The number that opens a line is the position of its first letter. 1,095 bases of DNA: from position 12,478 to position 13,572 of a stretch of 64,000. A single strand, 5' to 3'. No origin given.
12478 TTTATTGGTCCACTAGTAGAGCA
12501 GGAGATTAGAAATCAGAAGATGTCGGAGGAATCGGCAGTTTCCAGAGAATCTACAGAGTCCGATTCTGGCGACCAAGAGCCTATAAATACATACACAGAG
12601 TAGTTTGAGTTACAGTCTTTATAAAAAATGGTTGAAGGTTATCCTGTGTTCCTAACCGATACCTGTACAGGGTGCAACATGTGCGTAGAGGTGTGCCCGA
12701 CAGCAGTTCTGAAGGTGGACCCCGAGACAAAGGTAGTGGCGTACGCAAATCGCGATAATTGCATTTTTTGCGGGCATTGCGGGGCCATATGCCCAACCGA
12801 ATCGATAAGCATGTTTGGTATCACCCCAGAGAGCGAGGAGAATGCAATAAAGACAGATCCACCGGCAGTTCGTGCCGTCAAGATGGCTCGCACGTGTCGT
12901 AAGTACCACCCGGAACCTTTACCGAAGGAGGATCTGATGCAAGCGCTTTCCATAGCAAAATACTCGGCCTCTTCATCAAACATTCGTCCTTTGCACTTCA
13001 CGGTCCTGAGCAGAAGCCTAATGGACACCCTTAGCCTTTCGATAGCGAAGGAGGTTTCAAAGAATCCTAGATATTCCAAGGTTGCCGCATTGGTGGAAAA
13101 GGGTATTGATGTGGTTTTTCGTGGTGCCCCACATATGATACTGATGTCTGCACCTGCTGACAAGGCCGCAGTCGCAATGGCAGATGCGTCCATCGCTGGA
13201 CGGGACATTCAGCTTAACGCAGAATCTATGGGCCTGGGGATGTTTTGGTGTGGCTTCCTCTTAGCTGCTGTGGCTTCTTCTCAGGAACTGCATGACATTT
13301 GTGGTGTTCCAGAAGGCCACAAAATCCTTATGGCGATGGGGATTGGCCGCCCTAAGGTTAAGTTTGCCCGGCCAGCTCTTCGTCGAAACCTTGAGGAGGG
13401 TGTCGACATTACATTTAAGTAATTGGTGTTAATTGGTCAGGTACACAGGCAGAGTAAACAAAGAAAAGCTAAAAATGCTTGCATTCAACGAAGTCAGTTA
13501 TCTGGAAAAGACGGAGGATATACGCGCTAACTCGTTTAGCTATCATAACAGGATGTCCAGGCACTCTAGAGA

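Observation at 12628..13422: Ferredoxin-nitroreductase fusion gene (candidate nitro-drug activating enzyme, likely bacterial-origin)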

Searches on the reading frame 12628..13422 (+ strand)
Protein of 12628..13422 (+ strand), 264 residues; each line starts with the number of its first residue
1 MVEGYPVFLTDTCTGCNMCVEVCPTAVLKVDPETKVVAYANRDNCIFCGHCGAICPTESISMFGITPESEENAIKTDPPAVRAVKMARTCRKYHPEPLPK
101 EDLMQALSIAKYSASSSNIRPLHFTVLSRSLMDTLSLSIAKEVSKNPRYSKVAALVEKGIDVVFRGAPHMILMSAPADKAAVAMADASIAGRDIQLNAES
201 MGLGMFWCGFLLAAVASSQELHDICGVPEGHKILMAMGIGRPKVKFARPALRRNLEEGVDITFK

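Call 4: search_protein_families(library=pfam, proteins=[window:12628-13419:+], max_evalue=0.1)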
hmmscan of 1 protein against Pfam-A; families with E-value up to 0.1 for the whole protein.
window:12628-13419:+ (264 aa): 18 families
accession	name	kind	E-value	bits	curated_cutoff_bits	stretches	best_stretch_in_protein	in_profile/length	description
PF00881.29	Nitroreductase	-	6.4e-32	111.5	23.5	1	86-241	3-167/167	Nitroreductase family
PF00037.32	Fer4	-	3.3e-11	43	21.1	2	7-28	2-23/24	4Fe-4S binding domain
PF12838.12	Fer4_7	-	9.3e-10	39.3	27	1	12-58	1-51/52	4Fe-4S dicluster domain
PF13237.11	Fer4_10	-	3.1e-09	37.1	25.5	1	7-56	3-53/53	4Fe-4S dicluster domain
PF14697.11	Fer4_21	-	1e-08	35.6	35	3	11-62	6-59/59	4Fe-4S dicluster domain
PF13187.11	Fer4_9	-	1.8e-08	34.7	27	1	13-58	2-50/52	4Fe-4S dicluster domain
PF12837.12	Fer4_6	-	3.2e-07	30.4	25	1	6-28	2-24/24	4Fe-4S binding domain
PF12797.12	Fer4_2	-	1.5e-06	28.2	24.5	1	5-25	2-22/22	4Fe-4S binding domain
PF13484.11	Fer4_16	-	2.7e-06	28.5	30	1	13-36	2-24/66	4Fe-4S double cluster binding domain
PF25160.1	LdpA_Fe-S-bd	-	9.8e-05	22.5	27.6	1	19-64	9-47/49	LdpA Fe-S cluster-binding domain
PF13370.11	Fer4_13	-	0.0017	19.4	24.5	1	11-35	4-27/58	4Fe-4S single cluster domain of Ferredoxin I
PF13459.11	Fer4_15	-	0.006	17.7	22.4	0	11-27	6-22/66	4Fe-4S single cluster domain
PF12800.12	Fer4_4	-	0.0068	17.1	24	1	10-25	1-16/17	4Fe-4S binding domain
PF13183.11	Fer4_8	-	0.0096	16.9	27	0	11-25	52-66/68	4Fe-4S dicluster domain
PF17179.9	Fer4_22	-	0.011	17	27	0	10-26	78-94/95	4Fe-4S dicluster domain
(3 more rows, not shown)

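Call 5: search_solved_structures(query=window:12628-13419:+, max_evalue=0.01, show_alignments=2)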
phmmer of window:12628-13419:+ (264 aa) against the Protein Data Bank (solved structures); distinct sequences matched with E-value up to 0.01: 162 (the best 60 are shown).
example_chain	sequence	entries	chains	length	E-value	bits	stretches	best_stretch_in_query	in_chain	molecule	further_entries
9sw6_G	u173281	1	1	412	2.4e-21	79.6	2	3-74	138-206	Polyferredoxin protein MvhB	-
5t5i_F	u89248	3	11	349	5.3e-16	62.1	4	10-69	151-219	Tungsten formylmethanofuran dehydrogenase subunit fwdF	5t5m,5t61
9sfi_O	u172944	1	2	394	1.2e-15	60.9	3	5-76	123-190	Ferredoxin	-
9sw6_H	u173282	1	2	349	6.4e-15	58.5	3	3-62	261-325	Tungsten formylmethanofuran dehydrogenase, subunit F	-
9sfi_T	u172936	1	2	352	3e-10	43.2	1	12-62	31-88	4Fe-4S ferredoxin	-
7bkb_K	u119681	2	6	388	2.9e-09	40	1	2-62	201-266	Formylmethanofuran dehydrogenase, subunit F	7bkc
8jjr_c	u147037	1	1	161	2.9e-09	40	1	5-72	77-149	PsaC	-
8jw0_c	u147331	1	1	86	4.2e-09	39.5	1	6-72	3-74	Photosystem I PsaC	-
8jze_c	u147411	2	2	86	5.2e-09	39.2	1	6-72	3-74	Photosystem I PsaC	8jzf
6cfw_N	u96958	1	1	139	8.1e-09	38.5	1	4-62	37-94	NADH-plastoquinone oxidoreductase subunit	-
5zji_C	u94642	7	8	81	1.3e-08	37.9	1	6-63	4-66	photosystem I subunit VII | Photosystem I iron-sulfur center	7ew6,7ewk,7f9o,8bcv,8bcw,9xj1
9xj9_C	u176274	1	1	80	1.5e-08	37.6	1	6-63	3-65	Photosystem I iron-sulfur center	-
9s1l_C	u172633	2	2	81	3e-08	36.7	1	6-62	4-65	Photosystem I iron-sulfur center (PsaC)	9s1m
9grx_c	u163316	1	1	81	3.1e-08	36.6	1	6-62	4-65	Photosystem I iron-sulfur center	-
7wfd_AC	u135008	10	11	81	3.2e-08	36.6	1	6-62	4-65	Photosystem I iron-sulfur center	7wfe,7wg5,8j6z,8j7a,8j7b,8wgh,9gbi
3pxv_A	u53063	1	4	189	5e-08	35.9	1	84-240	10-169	Nitroreductase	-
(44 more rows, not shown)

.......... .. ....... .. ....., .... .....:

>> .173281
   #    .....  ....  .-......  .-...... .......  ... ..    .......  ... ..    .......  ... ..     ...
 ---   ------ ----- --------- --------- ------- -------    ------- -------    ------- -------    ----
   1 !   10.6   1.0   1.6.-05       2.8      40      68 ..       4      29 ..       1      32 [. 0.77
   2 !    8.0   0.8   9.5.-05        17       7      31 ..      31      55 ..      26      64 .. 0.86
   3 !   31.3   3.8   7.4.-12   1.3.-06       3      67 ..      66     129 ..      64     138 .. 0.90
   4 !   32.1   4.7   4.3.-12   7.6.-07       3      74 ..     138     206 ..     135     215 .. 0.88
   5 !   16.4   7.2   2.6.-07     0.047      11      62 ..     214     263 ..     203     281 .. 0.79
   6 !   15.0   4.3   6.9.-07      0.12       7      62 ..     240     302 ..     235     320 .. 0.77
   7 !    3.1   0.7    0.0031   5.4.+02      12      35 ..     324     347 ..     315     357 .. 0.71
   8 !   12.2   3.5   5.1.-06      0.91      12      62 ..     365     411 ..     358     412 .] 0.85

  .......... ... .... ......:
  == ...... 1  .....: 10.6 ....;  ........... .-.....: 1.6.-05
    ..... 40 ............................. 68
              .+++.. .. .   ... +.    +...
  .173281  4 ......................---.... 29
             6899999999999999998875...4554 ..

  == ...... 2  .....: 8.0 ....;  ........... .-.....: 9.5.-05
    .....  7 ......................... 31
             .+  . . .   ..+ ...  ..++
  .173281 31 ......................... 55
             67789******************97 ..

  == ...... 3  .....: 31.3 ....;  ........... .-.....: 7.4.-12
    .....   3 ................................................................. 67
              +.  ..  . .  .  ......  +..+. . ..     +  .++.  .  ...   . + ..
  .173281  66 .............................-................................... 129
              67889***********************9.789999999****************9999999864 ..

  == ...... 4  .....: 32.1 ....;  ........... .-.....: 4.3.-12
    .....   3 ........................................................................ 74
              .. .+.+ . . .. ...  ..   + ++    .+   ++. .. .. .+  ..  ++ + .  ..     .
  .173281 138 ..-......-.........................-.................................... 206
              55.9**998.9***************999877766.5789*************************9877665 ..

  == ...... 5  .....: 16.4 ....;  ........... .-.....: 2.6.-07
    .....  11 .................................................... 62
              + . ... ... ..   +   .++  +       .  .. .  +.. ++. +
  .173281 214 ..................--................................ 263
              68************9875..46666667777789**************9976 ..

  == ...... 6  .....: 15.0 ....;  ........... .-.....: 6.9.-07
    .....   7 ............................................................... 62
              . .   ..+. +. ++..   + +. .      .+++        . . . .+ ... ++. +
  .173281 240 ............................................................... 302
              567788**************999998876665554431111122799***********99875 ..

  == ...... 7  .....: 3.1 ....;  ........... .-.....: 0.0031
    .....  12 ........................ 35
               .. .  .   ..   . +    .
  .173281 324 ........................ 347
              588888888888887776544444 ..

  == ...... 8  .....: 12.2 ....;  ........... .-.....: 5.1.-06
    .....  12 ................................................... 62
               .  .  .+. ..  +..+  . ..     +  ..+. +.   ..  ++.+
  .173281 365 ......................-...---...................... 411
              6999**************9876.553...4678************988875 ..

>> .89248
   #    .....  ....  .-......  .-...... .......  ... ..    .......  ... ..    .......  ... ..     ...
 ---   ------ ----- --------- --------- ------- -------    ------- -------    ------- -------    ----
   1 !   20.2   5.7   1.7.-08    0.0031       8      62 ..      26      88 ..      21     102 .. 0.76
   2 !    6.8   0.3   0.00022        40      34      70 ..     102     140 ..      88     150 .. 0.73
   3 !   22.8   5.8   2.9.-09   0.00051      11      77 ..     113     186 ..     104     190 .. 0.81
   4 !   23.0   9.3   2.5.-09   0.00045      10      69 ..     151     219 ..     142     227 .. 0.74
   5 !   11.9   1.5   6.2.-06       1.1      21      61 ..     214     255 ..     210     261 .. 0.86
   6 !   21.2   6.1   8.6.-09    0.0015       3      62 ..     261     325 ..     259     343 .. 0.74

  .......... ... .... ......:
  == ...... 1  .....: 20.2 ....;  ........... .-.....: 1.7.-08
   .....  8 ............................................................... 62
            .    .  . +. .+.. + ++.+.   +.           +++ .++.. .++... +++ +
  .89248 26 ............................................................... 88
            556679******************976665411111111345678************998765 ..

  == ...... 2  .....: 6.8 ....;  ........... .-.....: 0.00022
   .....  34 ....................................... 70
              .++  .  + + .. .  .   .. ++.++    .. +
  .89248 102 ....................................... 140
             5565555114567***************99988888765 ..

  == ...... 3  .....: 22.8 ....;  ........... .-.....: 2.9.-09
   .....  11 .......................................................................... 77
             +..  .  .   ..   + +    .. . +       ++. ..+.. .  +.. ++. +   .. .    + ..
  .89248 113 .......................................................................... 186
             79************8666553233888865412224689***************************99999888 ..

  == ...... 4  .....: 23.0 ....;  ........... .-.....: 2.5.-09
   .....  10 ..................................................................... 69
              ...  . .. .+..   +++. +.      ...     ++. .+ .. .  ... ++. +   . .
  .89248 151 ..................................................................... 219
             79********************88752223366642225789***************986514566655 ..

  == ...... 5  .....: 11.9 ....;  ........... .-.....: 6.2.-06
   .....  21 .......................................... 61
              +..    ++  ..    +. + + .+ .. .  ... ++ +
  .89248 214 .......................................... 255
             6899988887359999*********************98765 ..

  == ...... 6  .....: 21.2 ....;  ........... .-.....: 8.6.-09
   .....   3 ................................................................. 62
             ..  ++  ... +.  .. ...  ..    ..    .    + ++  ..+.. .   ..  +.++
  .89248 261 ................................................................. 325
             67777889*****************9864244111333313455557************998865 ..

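Call 6: find_homologous_proteins(query=window:12628-13419:+, max_evalue=0.00001)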
Query window:12628-13419:+ (264 aa): 9 proteins with E <= 0.00001 among 1435 candidates.
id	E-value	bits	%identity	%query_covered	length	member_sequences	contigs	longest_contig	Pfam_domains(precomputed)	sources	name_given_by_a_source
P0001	5.2e-174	595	100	100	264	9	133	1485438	PF00881.30,PF14697.12,PF12797.13,PF12837.13,PF00037.33,PF13484.12,PF12838.13,PF13237.12,PF13187.12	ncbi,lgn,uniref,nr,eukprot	ncbi:Nitroreductase Fd-NR2 [Giardia duodenalis]|uniref:Nitroreductase Fd-NR2 n=1 Tax=Giardia intesti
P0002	7.1e-158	542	87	100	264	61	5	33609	PF00881.30,PF14697.12,PF12797.13,PF12837.13,PF00037.33,PF13484.12,PF12838.13,PF13237.12,PF13187.12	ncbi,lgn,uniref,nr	ncbi:Nitroreductase Fd-NR2 [Giardia duodenalis]|uniref:nitroreductase Fd-NR2 n=2 Tax=Giardia intesti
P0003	4.0e-143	493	86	94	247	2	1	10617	PF00881.30,PF00037.33,PF12838.13,PF13187.12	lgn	-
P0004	5.1e-107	375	60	100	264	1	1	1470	PF00881.30,PF14697.12,PF12797.13,PF12837.13,PF00037.33,PF13484.12,PF12838.13,PF13459.12,PF13237.12,PF13370.12,PF13187.12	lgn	-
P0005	6.7e-38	149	35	96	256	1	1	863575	PF00881.30,PF14697.12,PF12837.13,PF00037.33,PF13484.12,PF12838.13,PF13237.12,PF13187.12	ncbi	ncbi:4Fe-4S ferredoxin-type domain-containing protein [Entamoeba marina]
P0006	3.3e-31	127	35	89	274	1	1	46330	PF00881.30,PF14697.12,PF12797.13,PF12837.13,PF00037.33,PF12798.13,PF13484.12,PF12838.13,PF13237.12,PF13183.12,PF13187.12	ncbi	-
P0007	5.5e-27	113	32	91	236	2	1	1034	PF00881.30,PF12797.13,PF12837.13,PF00037.33,PF12838.13,PF13237.12,PF13187.12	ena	-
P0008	1.0e-25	109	29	92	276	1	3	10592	PF00881.30,PF14697.12,PF14512.12,PF12797.13,PF12837.13,PF00037.33,PF13484.12,PF12838.13,PF13237.12,PF13183.12,PF13187.12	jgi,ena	-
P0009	5.2e-18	83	34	67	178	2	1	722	PF00881.30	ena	-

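Call 8: list_cluster_members(proteins=[P0001, P0002, P0004])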
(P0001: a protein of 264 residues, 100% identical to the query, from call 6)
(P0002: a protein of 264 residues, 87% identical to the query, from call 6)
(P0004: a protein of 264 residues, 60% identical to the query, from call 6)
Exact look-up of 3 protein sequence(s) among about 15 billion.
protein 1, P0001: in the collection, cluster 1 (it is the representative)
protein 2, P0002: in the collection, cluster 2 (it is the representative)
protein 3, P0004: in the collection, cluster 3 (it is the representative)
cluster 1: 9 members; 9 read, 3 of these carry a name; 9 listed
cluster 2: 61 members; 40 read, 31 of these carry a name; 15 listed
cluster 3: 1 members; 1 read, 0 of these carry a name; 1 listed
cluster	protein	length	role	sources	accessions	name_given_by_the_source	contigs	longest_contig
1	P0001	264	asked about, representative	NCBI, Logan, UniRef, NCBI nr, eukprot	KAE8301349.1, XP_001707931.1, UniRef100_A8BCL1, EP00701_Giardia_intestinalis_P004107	Nitroreductase Fd-NR2 [Giardia duodenalis] | Nitroreductase Fd-NR2 n=1 Tax=Giardia intestinalis (strain ATCC 50803 / WB clone C6) ... | Nitroreductase Fd-NR2 [Giardia intestinalis]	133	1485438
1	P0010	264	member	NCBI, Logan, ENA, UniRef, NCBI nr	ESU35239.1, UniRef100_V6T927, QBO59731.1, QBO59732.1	Nitroreductase Fd-NR2 [Giardia duodenalis] | nitroreductase Fd-NR2 n=1 Tax=Giardia intestinalis TaxID=5741 RepID=V6T927_GIAIN | Nitroreductase Fd-NR2 [Giardia intestinalis]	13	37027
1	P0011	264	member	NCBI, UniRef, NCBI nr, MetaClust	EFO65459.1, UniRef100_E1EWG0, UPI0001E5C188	Nitroreductase Fd-NR2 [Giardia lamblia P15] | Nitroreductase Fd-NR2 n=1 Tax=Giardia intestinalis (strain P15) TaxID=658858 ... | status=active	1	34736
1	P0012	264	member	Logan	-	-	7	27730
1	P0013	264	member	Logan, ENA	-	-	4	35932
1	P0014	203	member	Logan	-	-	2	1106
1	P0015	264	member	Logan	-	-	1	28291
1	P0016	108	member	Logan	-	-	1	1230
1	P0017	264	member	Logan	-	-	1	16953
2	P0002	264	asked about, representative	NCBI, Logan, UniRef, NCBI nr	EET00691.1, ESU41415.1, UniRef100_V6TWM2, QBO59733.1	Nitroreductase Fd-NR2 [Giardia duodenalis] | nitroreductase Fd-NR2 n=2 Tax=Giardia intestinalis TaxID=5741 RepID=V6TWM2_GIAIN | Nitroreductase Fd-NR2 [Giardia intestinalis ATCC 50581]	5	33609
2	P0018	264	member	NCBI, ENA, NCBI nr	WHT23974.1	nitroreductase Fd-NR2 [Giardia intestinalis]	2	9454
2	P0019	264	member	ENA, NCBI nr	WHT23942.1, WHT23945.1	nitroreductase Fd-NR2 [Giardia intestinalis]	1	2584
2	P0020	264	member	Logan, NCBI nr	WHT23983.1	nitroreductase Fd-NR2 [Giardia intestinalis]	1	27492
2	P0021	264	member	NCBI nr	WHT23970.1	nitroreductase Fd-NR2 [Giardia intestinalis]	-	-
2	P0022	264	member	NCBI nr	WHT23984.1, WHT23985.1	nitroreductase Fd-NR2 [Giardia intestinalis]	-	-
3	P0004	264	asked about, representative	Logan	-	-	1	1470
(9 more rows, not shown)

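Call 19: search_protein_representatives(protein=window:12628-13419:+)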
Query: 264 residues. Proteins with E-value up to 0.001 (for the whole library): 4596; up to 1e-10: 1316; up to 1e-30: 18. The best 150 are listed.
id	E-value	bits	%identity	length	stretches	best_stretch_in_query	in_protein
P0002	2.3e-158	541.6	87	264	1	1-264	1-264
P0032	1.2e-67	244.4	44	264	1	6-263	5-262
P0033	5.8e-61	222.5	44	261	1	11-263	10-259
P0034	2.4e-55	204.1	40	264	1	10-263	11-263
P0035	5.1e-49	183.4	38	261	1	5-253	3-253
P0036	6.3e-43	163.4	39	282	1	5-263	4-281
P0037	1.3e-39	152.5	38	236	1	23-252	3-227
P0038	5.7e-38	147.2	35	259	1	10-253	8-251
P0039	7.9e-38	146.7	38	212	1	48-255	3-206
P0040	2.5e-37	145.1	34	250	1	11-254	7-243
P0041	3.5e-37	144.6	35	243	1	9-254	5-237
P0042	6.0e-35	137.3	35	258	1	10-248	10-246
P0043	7.7e-35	136.9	31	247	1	9-255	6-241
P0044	1.4e-32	129.6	31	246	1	10-256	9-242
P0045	1.4e-31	126.3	34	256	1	9-262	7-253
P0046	5.6e-31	124.3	33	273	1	10-246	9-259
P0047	6.3e-31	124.1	33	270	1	6-252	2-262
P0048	9.5e-31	123.5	34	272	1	11-249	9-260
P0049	4.1e-30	121.5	31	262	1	11-253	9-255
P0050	4.2e-30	121.4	29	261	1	11-255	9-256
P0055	1.3e-29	119.8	36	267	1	12-253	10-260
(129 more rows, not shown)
